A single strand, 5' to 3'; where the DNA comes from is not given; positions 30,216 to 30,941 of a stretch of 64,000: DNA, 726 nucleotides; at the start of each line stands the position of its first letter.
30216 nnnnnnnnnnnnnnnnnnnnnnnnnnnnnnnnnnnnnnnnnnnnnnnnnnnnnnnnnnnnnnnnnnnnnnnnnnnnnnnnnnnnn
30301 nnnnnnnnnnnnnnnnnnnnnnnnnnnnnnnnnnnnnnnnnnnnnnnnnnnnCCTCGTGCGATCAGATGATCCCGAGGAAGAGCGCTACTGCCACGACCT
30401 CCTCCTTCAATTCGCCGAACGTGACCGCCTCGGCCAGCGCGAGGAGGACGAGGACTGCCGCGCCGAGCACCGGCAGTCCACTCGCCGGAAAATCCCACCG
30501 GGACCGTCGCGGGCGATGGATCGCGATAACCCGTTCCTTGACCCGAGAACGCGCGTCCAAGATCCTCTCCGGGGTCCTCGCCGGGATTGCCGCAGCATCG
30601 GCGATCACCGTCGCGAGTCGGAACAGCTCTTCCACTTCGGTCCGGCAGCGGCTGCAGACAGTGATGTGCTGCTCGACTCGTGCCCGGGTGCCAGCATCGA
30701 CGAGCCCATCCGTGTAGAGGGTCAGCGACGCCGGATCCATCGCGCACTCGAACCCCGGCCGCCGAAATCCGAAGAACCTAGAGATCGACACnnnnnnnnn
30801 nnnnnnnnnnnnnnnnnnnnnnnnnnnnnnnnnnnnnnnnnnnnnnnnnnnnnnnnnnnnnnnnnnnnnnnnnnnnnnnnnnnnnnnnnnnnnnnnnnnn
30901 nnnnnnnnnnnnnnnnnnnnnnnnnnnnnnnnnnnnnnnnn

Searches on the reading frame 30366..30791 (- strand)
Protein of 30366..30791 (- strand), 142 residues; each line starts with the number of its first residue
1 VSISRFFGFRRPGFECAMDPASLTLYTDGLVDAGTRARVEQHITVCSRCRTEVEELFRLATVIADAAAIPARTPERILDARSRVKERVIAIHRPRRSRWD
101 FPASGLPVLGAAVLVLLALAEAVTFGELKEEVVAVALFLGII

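Call 42: search_protein_families(library=pfam, proteins=[window:30366-30791:-], max_evalue=0.00001)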
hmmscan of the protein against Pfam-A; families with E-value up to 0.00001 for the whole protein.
window:30366-30791:- (142 aa): 1 family
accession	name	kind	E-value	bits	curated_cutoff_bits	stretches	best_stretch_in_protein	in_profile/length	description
PF13490.11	zf-HC2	-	5.8e-07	29.9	22.2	1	23-50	8-35/35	Putative zinc-finger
